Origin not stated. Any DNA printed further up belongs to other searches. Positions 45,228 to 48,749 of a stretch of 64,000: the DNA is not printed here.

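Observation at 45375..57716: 4113-aa polyvalent protein in the virion module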

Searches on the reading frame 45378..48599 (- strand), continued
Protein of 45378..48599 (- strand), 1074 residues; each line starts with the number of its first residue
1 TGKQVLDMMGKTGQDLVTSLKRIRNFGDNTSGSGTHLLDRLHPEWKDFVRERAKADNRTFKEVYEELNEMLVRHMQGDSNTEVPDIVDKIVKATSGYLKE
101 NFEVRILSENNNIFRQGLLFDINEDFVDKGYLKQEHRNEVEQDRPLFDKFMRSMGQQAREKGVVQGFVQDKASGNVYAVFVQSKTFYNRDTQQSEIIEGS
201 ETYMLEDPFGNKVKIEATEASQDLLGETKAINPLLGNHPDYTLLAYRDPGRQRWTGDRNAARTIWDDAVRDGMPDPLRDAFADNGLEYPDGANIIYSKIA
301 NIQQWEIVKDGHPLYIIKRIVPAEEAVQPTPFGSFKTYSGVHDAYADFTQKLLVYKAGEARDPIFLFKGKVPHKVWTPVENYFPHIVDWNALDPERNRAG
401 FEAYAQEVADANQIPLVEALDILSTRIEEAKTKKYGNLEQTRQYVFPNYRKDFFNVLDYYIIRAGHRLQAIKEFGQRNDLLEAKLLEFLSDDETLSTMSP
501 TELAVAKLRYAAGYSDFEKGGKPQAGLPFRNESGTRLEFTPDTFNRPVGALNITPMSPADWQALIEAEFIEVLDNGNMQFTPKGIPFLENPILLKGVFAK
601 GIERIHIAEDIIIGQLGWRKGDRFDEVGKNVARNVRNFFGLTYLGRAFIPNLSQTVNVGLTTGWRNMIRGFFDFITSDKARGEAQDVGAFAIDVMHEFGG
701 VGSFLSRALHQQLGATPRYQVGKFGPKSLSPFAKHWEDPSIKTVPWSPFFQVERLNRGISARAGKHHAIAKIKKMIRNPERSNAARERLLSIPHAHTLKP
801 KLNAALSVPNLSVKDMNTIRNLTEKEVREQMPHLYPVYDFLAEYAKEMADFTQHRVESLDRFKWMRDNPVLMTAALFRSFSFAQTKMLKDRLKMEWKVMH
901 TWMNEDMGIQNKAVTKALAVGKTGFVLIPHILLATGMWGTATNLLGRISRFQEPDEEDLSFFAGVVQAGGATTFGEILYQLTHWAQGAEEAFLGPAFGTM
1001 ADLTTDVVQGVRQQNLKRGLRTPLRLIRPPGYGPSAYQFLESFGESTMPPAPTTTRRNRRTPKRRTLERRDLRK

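Call 56: find_encoding_contigs(protein=P0025, flank=10000, max_places=2)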
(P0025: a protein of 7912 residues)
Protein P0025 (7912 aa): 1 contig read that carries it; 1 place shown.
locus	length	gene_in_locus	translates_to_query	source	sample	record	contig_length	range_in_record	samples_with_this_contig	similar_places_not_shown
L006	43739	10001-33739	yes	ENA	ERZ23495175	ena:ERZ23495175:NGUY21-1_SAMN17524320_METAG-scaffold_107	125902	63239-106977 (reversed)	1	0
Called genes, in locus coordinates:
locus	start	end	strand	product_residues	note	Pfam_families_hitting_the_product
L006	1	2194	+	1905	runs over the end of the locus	-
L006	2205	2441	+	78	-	-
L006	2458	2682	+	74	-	-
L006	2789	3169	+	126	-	-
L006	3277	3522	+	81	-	PF24729:Acb2_Tad1_hairpin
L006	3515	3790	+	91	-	-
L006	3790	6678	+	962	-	PF00959:Phage_lysozyme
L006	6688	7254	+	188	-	-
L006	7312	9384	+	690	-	-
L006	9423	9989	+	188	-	-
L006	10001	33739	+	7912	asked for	PF02481:DNA_processg_A (faint), PF08719:NADAR, PF00076:RRM_1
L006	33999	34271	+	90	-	-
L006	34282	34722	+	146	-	-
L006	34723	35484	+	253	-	PF02086:MethyltransfD12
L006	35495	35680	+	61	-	-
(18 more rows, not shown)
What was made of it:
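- Distant family members carry other effector domains: NADAR, RRM and DprA (call 56).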

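Call 57: search_dna_similar(query=P0058, collection=phages, mode=protein, max_rows=15, max_evalue=0.001)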
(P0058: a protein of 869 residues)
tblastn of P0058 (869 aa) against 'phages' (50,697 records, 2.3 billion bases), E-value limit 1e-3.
Records with a match: 2; places in all: 2; records where one place covers at least 80% of the query: 0.
Best place of each record, by identity: <60% 2.
By first word of the organism name: Escherichia 2.
By host as written in the record: Escherichia coli O103:H25 strain NIPH-11060424/NVH-734 2.
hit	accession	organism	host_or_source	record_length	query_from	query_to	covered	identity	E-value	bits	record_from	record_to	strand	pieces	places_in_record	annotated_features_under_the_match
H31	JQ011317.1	Escherichia phage TL-2011b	Escherichia coli O103:H25 strain ...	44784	533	836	35%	25.5%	3e-5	54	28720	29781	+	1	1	hypothetical protein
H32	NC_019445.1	Escherichia phage TL-2011b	Escherichia coli O103:H25 strain ...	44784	533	836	35%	25.5%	3e-5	54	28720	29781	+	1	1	hypothetical protein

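Call 83: find_encoding_contigs(protein=P0010, flank=8000, max_places=1)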
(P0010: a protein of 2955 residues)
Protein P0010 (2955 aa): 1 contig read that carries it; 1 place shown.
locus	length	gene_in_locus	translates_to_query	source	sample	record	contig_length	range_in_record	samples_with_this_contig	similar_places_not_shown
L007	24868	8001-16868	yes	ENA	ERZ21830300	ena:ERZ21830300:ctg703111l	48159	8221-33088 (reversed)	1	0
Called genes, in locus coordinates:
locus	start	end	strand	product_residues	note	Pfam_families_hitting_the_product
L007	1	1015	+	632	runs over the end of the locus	-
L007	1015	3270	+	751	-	PF13860:FlgD_ig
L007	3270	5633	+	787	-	-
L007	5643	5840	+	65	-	-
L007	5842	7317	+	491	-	-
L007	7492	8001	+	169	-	-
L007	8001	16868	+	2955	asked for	PF04002:RadC (weak)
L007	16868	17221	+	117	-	-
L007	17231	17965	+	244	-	-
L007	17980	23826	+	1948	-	-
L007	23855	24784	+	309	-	-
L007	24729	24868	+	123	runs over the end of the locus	-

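Call 84: find_encoding_contigs(protein=P0022, flank=8000, max_places=1)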
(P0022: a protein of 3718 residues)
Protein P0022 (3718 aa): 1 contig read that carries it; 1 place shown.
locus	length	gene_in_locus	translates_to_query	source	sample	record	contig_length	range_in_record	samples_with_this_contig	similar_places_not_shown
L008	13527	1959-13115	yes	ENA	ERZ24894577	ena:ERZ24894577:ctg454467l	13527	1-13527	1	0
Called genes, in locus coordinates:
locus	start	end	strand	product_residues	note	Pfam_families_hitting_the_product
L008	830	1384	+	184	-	-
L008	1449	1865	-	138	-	-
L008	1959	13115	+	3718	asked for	-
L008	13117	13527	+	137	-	?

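Call 90: predict_structure(alignment_id=A7)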
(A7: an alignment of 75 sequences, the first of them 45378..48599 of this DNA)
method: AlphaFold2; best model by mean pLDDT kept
length: 1074 residues; sequences in the alignment: 75
mean_pLDDT: 87.1   pTM: 0.82
mean pLDDT of the five models: 87.1, 85.7, 84.5, 83.2, 83.2
residues with pLDDT >= 90: 643; 70-90: 300; 50-70: 98; < 50: 33
segments of 3 or more residues with pLDDT < 50: 990-997, 1053-1069, 1071-1074
pLDDT, mean of each block of 10 residues (from residue 1): 93 96 95 95 97 97 96 95 97 97 96 96 97 94 92 89 93 95 81 78 91 79 63 86 91 91 93 93 96 96 96 95 87 86 96 95 94 95 92 90 96 96 91 86 90 95 95 94 91 86 91 72 67 92 73 82 97 96 93 85 93 91 65 82 83 92 96 96 95 66 86 91 95 92 93 95 98 97 96 95 98 98 96 98 96 89 84 78 87 91 90 86 85 86 83 83 76 66 56 48 61 68 68 69 68 46 45 40
secondary structure, 60 per line:
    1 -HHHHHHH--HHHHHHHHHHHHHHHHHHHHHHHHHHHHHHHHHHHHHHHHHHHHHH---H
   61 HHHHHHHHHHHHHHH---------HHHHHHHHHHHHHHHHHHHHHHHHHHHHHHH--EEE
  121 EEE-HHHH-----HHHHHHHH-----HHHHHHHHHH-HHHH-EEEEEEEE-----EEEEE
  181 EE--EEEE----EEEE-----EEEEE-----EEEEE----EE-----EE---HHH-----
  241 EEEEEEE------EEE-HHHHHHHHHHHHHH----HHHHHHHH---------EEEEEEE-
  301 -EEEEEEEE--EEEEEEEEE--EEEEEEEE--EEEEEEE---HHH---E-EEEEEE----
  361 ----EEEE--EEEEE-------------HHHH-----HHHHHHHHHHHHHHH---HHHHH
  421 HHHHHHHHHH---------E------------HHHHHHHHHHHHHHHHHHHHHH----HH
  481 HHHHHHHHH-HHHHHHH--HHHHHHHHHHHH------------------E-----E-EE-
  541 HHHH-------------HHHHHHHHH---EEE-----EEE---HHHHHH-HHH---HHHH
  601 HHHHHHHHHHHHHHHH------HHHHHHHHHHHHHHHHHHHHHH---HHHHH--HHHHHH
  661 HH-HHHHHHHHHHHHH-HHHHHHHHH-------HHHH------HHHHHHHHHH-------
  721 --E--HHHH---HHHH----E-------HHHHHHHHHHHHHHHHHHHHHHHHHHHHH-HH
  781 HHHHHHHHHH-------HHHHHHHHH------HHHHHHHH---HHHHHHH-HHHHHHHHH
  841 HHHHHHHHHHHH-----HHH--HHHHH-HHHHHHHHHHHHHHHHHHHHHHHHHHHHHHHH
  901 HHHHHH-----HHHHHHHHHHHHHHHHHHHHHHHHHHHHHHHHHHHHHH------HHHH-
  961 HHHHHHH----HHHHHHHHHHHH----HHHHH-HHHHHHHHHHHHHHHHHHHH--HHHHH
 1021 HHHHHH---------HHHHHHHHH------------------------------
elements in order (helices of 4 or more, strands of 3 or more residues): H2-8 H11-56 H60-75 H85-115 E118-123 H125-128 H134-141 H147-156 H158-161 E163-170 E176-182 E185-188 E193-196 E202-206 E212-216 E241-247 E254-256 H258-271 H276-283 E293-299 E302-309 E312-320 E323-330 E333-339 E351-356 E365-368 E371-375 H389-392 H398-412 H416-430 H453-474 H479-489 H491-497 H500-511 H541-544 H558-566 E570-572 E578-580 H584-589 H597-616 H623-644 H648-652 H655-662 H664-676 H678-686 H694-697 H704-713 H726-729 H733-736 H749-777 H779-790 H798-806 H813-820 H824-830 H832-852 H863-867 H869-906 H912-949 H956-959 H961-967 H972-983 H988-992 H994-1013 H1016-1026 H1036-1044
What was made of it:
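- The AlphaFold2 model (pLDDT 87, pTM 0.82; call 90) matches predicted structures of internal virion or core proteins of Xylella phage Cota, Ralstonia phage RSB3 and Burkholderia phage JG068.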

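Call 92: fold_search(model_id=the predicted structure, library=pdb)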
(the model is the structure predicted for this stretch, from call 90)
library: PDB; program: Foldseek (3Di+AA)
matches with E <= 10: 121; with E <= 0.001: 0
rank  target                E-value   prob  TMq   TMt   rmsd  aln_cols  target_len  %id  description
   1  9c4k_B                6.7e-01  0.02  0.06  0.05  53.0      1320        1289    9  Yersinia entomophaga holotoxin complex in prepore conformation (released 2025-12-31)
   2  4xmm_E                8.5e-01  0.03  0.06  0.07  34.9       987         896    9  Structure of the yeast coat nucleoporin complex, space group C2 (released 2015-03-25)
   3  9sob_T                1.0e+00  0.04  0.07  0.10  31.6       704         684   12  Structural Model of the Nuclear Pore Complex in Arabidopsis thaliana (released 2025-11-05)
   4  4q2h_B                1.6e+00  0.33  0.04  0.09   9.4        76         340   16  Crystal structure of probable proline racemase from agrobacterium radiobacter K84, TARGET EFI-506561, with bound carbo (released 2014-04-30)
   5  9g49                  1.6e+00  0.05  0.06  0.14  21.2       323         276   11  Cryo-EM reconstruction of the full-length E. coli transmembrane formate transporter FocA (released 2025-10-22)
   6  4q2h_A                1.7e+00  0.33  0.04  0.09   9.4        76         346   14  Crystal structure of probable proline racemase from agrobacterium radiobacter K84, TARGET EFI-506561, with bound carbo (released 2014-04-30)
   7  2fec_A                1.7e+00  0.04  0.07  0.12  23.5       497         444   14  Structure of the E203Q mutant of the Cl-/H+ exchanger CLC-ec1 from E.Coli (released 2006-01-03)
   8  3m9a                  2.0e+00  0.51  0.05  0.39   7.6        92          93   14  Protein structure of type III plasmid segregation TubR (released 2010-07-07)
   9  4lb0_A                2.4e+00  0.30  0.04  0.09   8.5        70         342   14  Crystal structure of a hydroxyproline epimerase from agrobacterium vitis, target efi-506420, with bound trans-4-oh-l-p (released 2013-07-17)
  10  8hpk_A                2.6e+00  0.04  0.07  0.14  18.3       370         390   10  Crystal structure of the bacterial oxalate transporter OxlT in an oxalate-bound occluded form (released 2023-02-15)
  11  5jvk_A                2.8e+00  0.12  0.03  0.07  16.5       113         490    7  Structural insights into a family 39 glycoside hydrolase from the gut symbiont Bacteroides cellulosilyticus WH2. (released 2016-12-07)
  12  2vtu_MODEL_1_J        2.9e+00  0.03  0.04  0.10  23.6       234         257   11  crystal structure of bacteriophage MS2 covalent coat protein dimer (released 2008-08-12)
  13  9hyu_B                3.0e+00  0.01  0.06  0.08  29.3       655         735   11  Cryo-EM structure of the Chromera velia PSI supercomplex at 1.84 Angstrom resolution (released 2026-01-28)
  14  9a1m_R                3.0e+00  0.01  0.06  0.07  35.3      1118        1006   10  Integrative model of the nuclear pore complex from Schizosaccharomyces pombe (released 2021-11-12)
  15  8thr                  3.2e+00  0.03  0.07  0.12  21.4       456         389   11  Structure of the human vesicular monoamine transporter 2 (VMAT2) bound to tetrabenazine in an occluded conformation (released 2023-10-25)
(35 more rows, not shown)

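Call 94: fold_search(model_id=the predicted structure, library=viral)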
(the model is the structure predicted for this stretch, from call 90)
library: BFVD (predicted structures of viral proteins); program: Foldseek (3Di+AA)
matches with E <= 10: 288; with E <= 0.001: 17
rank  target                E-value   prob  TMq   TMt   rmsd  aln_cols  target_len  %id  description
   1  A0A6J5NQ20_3          8.0e-07  1.00  0.32  0.32  13.1       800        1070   13  Large polyvalent protein associated domain-containing protein [uncultured Caudovirales phage]
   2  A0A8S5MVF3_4          7.5e-06  1.00  0.24  0.22  20.1      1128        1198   10  DNA methylase [Caudovirales sp. ctUL28]
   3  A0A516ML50            2.2e-05  1.00  0.18  0.20  22.2       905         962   12  (no name in the UniProt tables at hand)
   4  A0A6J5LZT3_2          3.0e-05  1.00  0.29  0.35  11.6       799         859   12  Large polyvalent protein associated domain-containing protein (Fragment) [uncultured Caudovirales phage]
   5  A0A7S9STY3            5.8e-05  0.99  0.19  0.16  32.4      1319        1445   11  Uncharacterized protein [Virus NIOZ-UU157]
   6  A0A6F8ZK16            7.7e-05  1.00  0.23  0.18  19.4       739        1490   13  Phage internal virion protein [Xylella phage Cota]
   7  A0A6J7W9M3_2          9.4e-05  1.00  0.29  0.23  14.6       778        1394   11  Large polyvalent protein-associated domain-containing protein [uncultured Caudovirales phage]
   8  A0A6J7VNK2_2          9.8e-05  1.00  0.29  0.24  15.1       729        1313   13  Uncharacterized protein [uncultured Caudovirales phage]
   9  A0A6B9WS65            1.7e-04  1.00  0.23  0.24  18.5       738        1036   12  (no name in the UniProt tables at hand)
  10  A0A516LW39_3          2.4e-04  1.00  0.23  0.21  29.2      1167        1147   10  (no name in the UniProt tables at hand)
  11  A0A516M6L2            3.1e-04  1.00  0.35  0.27  19.9      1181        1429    9  (no name in the UniProt tables at hand)
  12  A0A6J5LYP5            3.8e-04  1.00  0.25  0.22  16.7       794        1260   12  Transglycosylase SLT domain-containing protein [uncultured Caudovirales phage]
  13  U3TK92                4.6e-04  1.00  0.21  0.18  21.1       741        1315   12  Putative internal core protein [Ralstonia phage RSB3]
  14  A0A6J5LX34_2          4.8e-04  0.90  0.15  0.16  24.3      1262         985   10  Uncharacterized protein [uncultured Caudovirales phage]
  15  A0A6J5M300            6.4e-04  1.00  0.20  0.16  28.8       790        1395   10  Bacterial toxin homologue of phage lysozyme, C-terminal [uncultured Caudovirales phage]
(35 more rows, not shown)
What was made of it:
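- On gp37/gp16-class internal virion (ejection) protein: Foldseek probability 0.80 to 1.0 to predicted internal virion proteins of phages Cota, RSB3 and JG068, but TM-scores of 0.15-0.35 (call 94).
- It also matches 'Internal virion protein D' entries and 'Large polyvalent protein associated domain' proteins (E 8e-7 to 6e-2, probability 0.80 to 1.0; call 94). TM-scores to the viral models are low (0.15-0.35, call 94).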

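Call 122: find_encoding_contigs(protein=P0003, flank=3000, max_places=1)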
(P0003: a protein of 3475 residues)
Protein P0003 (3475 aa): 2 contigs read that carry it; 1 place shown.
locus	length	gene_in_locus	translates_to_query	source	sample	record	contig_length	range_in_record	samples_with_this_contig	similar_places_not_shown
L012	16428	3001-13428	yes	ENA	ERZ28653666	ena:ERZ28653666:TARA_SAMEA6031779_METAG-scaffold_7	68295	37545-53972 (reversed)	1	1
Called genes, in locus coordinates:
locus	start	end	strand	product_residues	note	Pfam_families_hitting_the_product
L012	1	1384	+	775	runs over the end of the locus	-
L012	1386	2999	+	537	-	-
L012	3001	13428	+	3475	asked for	PF18763:ddrB-ParB, PF17782:WHD_DprA, PF04002:RadC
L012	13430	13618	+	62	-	-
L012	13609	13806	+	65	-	-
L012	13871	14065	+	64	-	-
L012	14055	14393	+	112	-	-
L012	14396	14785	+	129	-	-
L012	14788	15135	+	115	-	-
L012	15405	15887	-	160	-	-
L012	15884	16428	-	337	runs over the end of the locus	-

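Call 123: find_encoding_contigs(protein=P0005, flank=3000, max_places=1)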
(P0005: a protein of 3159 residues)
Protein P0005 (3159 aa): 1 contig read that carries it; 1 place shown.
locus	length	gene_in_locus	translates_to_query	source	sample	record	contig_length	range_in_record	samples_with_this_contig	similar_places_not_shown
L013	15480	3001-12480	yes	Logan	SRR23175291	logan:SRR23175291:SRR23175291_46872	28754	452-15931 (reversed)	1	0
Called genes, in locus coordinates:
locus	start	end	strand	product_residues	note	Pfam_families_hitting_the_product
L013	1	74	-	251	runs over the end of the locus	-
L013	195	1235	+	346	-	-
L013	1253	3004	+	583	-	-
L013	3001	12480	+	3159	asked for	PF04002:RadC (weak)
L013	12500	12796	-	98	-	PF00216:Bac_DNA_binding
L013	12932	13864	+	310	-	PF01370:Epimerase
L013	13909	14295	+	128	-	-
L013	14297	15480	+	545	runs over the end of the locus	?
